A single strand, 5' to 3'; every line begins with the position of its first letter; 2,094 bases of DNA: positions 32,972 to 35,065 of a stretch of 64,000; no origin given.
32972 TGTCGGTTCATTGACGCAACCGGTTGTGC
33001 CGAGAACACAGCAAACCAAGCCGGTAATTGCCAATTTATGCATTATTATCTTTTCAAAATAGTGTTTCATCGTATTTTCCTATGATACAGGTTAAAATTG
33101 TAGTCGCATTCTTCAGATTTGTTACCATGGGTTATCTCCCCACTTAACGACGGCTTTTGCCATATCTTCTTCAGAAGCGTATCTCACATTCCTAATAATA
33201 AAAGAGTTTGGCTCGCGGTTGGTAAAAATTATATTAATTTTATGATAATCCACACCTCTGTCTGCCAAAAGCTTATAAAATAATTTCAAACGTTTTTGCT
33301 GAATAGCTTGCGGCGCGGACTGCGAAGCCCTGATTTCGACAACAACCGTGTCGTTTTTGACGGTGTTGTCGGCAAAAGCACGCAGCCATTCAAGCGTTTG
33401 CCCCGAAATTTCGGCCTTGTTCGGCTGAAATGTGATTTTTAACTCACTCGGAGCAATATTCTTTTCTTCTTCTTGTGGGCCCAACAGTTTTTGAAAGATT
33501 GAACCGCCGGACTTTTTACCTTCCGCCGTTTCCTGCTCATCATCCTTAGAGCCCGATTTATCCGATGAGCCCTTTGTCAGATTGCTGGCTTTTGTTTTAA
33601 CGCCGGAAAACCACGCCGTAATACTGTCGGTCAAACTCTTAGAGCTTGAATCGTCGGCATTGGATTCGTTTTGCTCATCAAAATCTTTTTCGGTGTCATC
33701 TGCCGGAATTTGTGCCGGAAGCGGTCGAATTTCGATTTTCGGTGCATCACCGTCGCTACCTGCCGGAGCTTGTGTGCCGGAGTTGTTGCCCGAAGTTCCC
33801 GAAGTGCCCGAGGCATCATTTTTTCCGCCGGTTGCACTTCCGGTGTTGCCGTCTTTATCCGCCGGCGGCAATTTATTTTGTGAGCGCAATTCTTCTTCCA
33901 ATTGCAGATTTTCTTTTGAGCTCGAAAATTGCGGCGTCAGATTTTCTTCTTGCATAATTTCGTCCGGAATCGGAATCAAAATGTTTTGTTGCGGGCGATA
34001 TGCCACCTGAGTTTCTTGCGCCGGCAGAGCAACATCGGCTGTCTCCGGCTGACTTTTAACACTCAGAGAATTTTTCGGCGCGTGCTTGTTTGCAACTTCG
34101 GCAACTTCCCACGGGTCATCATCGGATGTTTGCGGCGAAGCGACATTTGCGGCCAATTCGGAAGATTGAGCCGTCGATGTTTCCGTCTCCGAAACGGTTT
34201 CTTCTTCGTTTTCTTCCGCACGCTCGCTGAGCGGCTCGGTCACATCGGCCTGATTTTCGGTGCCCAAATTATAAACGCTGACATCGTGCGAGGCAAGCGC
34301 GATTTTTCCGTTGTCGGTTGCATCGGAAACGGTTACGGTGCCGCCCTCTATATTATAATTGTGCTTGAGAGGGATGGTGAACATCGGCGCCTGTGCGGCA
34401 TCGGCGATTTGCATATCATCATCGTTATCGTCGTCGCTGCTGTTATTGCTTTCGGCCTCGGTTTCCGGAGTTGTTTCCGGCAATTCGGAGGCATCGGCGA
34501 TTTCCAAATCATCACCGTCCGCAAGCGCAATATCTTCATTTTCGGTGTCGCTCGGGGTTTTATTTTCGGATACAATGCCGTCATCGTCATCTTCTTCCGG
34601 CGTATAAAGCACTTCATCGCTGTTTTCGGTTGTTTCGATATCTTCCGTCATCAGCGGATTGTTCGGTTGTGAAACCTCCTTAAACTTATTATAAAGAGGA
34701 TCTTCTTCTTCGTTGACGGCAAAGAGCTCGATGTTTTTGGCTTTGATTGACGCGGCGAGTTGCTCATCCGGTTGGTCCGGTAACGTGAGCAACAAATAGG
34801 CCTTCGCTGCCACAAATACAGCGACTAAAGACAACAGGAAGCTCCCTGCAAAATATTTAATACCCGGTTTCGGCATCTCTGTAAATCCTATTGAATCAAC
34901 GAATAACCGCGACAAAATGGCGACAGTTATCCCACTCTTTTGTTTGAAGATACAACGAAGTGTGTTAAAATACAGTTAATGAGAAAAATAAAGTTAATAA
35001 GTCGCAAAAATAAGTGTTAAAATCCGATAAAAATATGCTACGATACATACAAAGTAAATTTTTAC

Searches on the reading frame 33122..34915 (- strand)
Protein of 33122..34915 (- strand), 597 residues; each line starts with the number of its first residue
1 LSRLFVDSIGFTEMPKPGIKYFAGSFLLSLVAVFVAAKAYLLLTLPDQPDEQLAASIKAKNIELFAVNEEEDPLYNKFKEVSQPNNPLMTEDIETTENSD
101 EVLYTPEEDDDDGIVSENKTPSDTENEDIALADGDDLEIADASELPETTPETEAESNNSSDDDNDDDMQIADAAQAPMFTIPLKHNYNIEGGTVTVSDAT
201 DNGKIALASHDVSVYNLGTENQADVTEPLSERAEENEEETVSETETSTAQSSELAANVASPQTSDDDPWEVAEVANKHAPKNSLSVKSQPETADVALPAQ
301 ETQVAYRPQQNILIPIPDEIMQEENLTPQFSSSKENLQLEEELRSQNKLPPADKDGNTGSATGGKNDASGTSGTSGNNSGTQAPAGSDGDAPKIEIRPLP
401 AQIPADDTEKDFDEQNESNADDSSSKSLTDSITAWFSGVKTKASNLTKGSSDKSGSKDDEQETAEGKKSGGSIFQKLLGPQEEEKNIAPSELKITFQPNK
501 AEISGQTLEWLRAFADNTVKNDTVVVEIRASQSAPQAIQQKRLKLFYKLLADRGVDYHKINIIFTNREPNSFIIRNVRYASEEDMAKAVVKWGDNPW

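Call 4: search_protein_families(library=pfam, proteins=[window:33122-34915:-], max_evalue=0.1)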
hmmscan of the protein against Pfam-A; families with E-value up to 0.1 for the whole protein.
window:33122-34915:- (597 aa): 0 families
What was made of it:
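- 33122..34876 (-): First gene of the operon (the ORF is open up to 34915; the likely start is Met14). It has an N-terminal membrane anchor, a long acidic low-complexity linker and an OmpA/Pal/MotB-like C-terminal domain. No Pfam hit (call 4).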

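Call 5: search_protein_families(library=ncbifam, proteins=[window:33122-34915:-], max_evalue=0.1)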
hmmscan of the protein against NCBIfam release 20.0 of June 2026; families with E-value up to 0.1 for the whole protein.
window:33122-34915:- (597 aa): 0 families

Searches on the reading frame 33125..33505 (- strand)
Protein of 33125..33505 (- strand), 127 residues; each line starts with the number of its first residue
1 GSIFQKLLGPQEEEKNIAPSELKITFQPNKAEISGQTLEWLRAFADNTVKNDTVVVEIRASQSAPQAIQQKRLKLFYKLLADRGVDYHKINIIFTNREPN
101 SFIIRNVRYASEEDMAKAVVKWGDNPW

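Call 47: search_solved_structures(query=A4, max_evalue=5, show_alignments=1)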
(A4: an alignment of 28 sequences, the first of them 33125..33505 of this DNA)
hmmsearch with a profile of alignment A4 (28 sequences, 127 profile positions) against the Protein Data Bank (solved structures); distinct sequences matched with E-value up to 5: 0.

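Call 63: find_homologous_proteins(query=window:33125-33505:-, max_evalue=0.001)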
Query window:33125-33505:- (127 aa): 20 proteins with E <= 0.001 among 23 candidates.
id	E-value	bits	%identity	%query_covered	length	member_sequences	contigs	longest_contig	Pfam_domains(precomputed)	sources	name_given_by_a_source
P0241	1.9e-69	249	90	100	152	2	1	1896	-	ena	-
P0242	5.2e-46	174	64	100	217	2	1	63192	-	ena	-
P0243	1.7e-42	162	65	99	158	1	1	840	-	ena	-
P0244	3.2e-41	158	59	100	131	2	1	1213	-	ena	-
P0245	3.4e-41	158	66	94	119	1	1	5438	-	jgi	jgi:hypothetical protein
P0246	6.0e-41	157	63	100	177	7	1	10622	-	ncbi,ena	-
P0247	6.0e-38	148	65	89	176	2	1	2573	-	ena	-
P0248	1.2e-36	143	64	82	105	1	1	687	-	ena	-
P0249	3.2e-36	142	71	72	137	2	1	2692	-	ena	-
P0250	1.0e-33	134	62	85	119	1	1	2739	-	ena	-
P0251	1.6e-30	124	57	80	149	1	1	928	-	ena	-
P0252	2.8e-30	123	60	79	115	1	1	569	-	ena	-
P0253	4.3e-30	122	55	80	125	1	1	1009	-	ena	-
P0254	5.6e-30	122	54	81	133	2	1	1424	-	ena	-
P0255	2.4e-29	120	54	81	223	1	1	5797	-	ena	-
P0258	1.0e-23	102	52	70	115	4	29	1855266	-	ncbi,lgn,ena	ncbi:MAG: hypothetical protein ACLSFR_00175 [Alphaproteobacteria bacterium]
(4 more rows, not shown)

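Call 73: predict_structure(alignment_id=A5)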
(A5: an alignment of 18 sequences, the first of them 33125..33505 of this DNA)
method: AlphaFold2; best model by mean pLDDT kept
length: 127 residues; sequences in the alignment: 18
mean_pLDDT: 80.3   pTM: 0.72
mean pLDDT of the five models: 80.3, 80.2, 80.0, 78.0, 77.5
residues with pLDDT >= 90: 56; 70-90: 44; 50-70: 7; < 50: 20
segments of 3 or more residues with pLDDT < 50: 1-6, 8-17, 123-126
pLDDT, mean of each block of 10 residues (from residue 1): 44 48 88 88 93 92 87 92 92 86 92 83 49
secondary structure, 60 per line:
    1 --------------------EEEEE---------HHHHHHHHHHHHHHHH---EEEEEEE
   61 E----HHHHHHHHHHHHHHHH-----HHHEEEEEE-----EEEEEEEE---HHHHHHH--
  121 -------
elements in order: E21-25 H35-50 E54-61 H66-81 E90-95 E101-108 H112-118
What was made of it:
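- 33122..34876 (-): The AF2 model of the C-terminal 127 aa has pLDDT 80 (call 73).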

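Call 76: fold_search(model_id=the predicted structure, library=pdb)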
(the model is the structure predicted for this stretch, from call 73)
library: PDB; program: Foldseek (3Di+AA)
matches with E <= 10: 1236; with E <= 0.001: 53
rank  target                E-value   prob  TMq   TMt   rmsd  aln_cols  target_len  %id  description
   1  5u1h_A                2.8e-05  1.00  0.55  0.57   3.1       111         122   11  Crystal structure of the C-terminal peptidoglycan binding domain of OprF (PA1777) from Pseudomonas aeruginosa (released 2017-01-11)
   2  3td5_A                2.8e-05  1.00  0.45  0.48   5.5       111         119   15  Crystal structure of OmpA-like domain from Acinetobacter baumannii in complex with L-Ala-gamma-D-Glu-m-DAP-D-Ala-D-Ala (released 2011-10-26)
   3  4g4w                  3.0e-05  1.00  0.55  0.63   2.9       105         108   14  Crystal structure of peptidoglycan-associated lipoprotein from Acinetobacter baumannii (released 2013-07-24)
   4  3s0h_C                3.2e-05  1.00  0.47  0.38  10.4       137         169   14  The crystal structure of the periplasmic domain of Helicobacter pylori MotB (residues 90-256). (released 2012-03-14)
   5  5u1h_C                4.2e-05  1.00  0.53  0.54   4.0       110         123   11  Crystal structure of the C-terminal peptidoglycan binding domain of OprF (PA1777) from Pseudomonas aeruginosa (released 2017-01-11)
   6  3s0y_B                5.4e-05  1.00  0.49  0.41   6.0       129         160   13  The crystal structure of the periplasmic domain of MotB (residues 64-256). (released 2012-03-14)
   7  3s06_B                5.8e-05  1.00  0.51  0.45   9.6       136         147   14  The crystal structure of the periplasmic domain of Helicobacter pylori MotB (residues 97-256, P3121). (released 2012-03-14)
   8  3s0w_A                6.2e-05  1.00  0.48  0.41   9.7       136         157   14  The crystal structure of the periplasmic domain of Helicobacter pylori MotB (residues 78-256). (released 2012-03-14)
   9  3s02_B                6.2e-05  1.00  0.47  0.42  10.3       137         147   14  The crystal structure of the periplasmic domain of Helicobacter pylori MotB (residues 103-256) (released 2012-03-14)
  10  3s02_A                9.2e-05  1.00  0.51  0.46   9.4       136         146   15  The crystal structure of the periplasmic domain of Helicobacter pylori MotB (residues 103-256) (released 2012-03-14)
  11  6jfw_A                1.1e-04  1.00  0.50  0.46   4.9       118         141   17  Crystal structure of PA0833 periplasmic domain from Pseudomonas aeruginosa reveals an unexpected enlarged peptidoglyca (released 2019-03-20)
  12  3td3_H                1.1e-04  1.00  0.46  0.48   5.4       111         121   14  Crystal structure of OmpA-like domain from Acinetobacter baumannii in complex with glycine (released 2011-10-26)
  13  9a2n_MODEL_1_A        1.2e-04  1.00  0.55  0.42   3.4       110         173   14  Model of E. coli Pal by in-cell photo-crosslinking MS and deep learning (released 2023-02-24)
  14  4b5c_A                1.2e-04  1.00  0.56  0.59   4.6       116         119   11  Crystal structure of the peptidoglycan-associated lipoprotein from Burkholderia pseudomallei (released 2013-08-14)
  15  3s0h_A                1.3e-04  1.00  0.47  0.39  10.6       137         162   13  The crystal structure of the periplasmic domain of Helicobacter pylori MotB (residues 90-256). (released 2012-03-14)
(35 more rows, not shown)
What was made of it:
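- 33122..34876 (-): Foldseek top hits are OprF, Pal and MotB peptidoglycan-binding domains, E 3e-5, TM about 0.55 (call 76).
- OmpA-like fold of the first gene's C-terminal domain (calls 73, 76).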

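Call 79: find_encoding_contigs(protein=P0258, flank=10000, max_places=1)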
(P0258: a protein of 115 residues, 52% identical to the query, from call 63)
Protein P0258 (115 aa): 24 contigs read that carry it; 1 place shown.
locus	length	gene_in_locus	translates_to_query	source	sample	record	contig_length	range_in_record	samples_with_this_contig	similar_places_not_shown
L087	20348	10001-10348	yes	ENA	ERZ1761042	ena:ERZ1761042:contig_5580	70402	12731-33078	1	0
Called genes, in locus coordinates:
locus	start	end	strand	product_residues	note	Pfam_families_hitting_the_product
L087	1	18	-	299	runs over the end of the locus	-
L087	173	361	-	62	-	-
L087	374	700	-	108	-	-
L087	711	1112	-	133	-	-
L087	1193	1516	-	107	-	-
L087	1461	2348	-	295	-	PF03135:CagE_TrbE_VirB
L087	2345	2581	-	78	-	-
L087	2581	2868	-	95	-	-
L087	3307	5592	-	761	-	-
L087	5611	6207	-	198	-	-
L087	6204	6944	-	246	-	-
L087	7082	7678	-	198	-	PF04956:TrbC (faint)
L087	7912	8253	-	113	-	PF04956:TrbC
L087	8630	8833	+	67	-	-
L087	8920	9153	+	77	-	-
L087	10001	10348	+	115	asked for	-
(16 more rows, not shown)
